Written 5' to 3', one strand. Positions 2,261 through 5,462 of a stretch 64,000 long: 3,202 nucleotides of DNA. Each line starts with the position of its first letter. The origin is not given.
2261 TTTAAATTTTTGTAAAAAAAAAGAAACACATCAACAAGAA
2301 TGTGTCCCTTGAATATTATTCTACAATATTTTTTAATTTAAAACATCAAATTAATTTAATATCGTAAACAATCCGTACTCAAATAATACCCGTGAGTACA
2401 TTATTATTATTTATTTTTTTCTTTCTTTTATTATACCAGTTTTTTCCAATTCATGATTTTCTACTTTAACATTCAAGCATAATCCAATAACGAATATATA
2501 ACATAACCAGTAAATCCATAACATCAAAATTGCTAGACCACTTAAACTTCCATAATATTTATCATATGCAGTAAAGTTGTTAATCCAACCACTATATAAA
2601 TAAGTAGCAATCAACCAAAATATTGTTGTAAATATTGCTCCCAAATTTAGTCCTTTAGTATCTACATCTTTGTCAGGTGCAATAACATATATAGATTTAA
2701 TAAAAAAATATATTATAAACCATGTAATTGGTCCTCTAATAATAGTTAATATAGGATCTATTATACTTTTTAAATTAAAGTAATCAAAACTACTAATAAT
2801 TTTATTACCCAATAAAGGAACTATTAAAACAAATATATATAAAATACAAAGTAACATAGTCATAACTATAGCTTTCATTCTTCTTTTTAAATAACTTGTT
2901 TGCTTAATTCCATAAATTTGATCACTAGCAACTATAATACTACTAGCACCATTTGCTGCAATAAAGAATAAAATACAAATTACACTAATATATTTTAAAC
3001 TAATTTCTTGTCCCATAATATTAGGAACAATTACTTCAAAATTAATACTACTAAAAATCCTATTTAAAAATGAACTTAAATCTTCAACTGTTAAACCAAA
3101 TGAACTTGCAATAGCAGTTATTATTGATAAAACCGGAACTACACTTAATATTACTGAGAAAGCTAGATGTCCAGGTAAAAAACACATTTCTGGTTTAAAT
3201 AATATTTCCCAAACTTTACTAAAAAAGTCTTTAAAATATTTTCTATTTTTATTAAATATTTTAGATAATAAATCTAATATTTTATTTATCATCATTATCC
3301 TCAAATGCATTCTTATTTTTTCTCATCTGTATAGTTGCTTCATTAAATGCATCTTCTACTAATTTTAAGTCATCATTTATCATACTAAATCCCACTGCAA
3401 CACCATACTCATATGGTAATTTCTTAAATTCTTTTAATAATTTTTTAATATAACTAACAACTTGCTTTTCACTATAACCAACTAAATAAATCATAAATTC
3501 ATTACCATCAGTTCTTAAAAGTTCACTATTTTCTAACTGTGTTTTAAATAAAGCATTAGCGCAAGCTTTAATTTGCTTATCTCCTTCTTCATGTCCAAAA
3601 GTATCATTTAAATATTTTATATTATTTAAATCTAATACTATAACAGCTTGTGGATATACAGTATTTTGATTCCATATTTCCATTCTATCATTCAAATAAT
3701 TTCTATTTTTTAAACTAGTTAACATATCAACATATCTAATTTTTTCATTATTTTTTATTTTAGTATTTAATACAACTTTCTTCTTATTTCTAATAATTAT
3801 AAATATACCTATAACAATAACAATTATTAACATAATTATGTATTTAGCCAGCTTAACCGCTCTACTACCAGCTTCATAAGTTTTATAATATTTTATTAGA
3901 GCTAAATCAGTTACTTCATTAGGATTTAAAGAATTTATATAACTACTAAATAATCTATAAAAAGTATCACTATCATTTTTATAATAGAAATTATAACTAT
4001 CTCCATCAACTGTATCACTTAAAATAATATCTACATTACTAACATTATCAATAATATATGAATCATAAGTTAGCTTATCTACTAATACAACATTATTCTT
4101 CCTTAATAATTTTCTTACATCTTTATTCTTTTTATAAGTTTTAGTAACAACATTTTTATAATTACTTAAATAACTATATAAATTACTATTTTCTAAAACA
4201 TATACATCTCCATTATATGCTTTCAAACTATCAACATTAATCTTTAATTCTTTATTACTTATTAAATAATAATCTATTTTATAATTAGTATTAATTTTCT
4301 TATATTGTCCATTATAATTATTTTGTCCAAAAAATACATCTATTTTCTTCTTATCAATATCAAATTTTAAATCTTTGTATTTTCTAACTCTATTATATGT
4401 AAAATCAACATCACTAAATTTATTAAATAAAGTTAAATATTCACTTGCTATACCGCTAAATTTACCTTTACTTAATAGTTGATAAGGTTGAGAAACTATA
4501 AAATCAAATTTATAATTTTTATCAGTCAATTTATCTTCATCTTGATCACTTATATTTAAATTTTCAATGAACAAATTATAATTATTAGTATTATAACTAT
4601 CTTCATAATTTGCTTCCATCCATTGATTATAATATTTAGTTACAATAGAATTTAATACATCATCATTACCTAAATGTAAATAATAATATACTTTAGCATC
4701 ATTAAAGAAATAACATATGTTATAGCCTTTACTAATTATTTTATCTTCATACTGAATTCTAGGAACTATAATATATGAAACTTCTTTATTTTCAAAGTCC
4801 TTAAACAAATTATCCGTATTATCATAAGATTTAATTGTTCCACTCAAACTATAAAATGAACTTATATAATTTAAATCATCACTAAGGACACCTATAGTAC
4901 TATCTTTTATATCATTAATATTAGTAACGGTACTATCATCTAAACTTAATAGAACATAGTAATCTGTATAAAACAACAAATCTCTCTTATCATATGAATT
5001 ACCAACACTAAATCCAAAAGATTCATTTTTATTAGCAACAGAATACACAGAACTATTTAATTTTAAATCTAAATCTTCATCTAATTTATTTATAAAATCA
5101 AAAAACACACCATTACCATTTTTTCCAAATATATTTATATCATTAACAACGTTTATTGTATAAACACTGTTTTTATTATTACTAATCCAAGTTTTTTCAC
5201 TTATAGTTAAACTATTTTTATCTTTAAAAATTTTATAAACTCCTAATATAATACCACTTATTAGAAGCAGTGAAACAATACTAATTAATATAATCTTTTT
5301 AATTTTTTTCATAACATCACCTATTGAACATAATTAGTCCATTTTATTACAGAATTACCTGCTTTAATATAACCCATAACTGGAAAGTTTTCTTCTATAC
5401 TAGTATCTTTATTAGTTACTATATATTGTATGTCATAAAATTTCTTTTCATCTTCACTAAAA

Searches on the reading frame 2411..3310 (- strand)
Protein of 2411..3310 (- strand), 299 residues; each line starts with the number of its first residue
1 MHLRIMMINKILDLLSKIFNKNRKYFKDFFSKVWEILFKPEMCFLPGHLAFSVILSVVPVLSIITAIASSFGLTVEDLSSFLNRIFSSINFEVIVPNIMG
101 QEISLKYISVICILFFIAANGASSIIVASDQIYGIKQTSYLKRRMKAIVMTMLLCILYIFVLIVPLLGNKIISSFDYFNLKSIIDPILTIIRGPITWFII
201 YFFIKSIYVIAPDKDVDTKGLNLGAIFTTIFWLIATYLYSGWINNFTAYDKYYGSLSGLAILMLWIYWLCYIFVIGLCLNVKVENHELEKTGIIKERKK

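Call 62: search_protein_families(library=pfam, proteins=[window:2411-3310:-], max_evalue=0.00001)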
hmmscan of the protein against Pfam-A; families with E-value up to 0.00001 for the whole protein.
window:2411-3310:- (299 aa): 1 family
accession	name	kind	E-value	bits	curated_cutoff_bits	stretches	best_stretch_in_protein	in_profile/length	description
PF03631.20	Virul_fac_BrkB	-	2.7e-39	135.8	33.7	1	47-285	10-257/259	Virulence factor BrkB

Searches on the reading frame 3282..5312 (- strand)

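Call 62: search_protein_families(library=pfam, proteins=[window:3282-5312:-], max_evalue=0.00001)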
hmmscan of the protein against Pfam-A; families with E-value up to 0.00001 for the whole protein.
window:3282-5312:- (676 aa): 1 family
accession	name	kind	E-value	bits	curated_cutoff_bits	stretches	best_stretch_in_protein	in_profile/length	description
PF00990.26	GGDEF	-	1.3e-20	74.3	23.8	1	527-669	2-157/161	Diguanylate cyclase, GGDEF domain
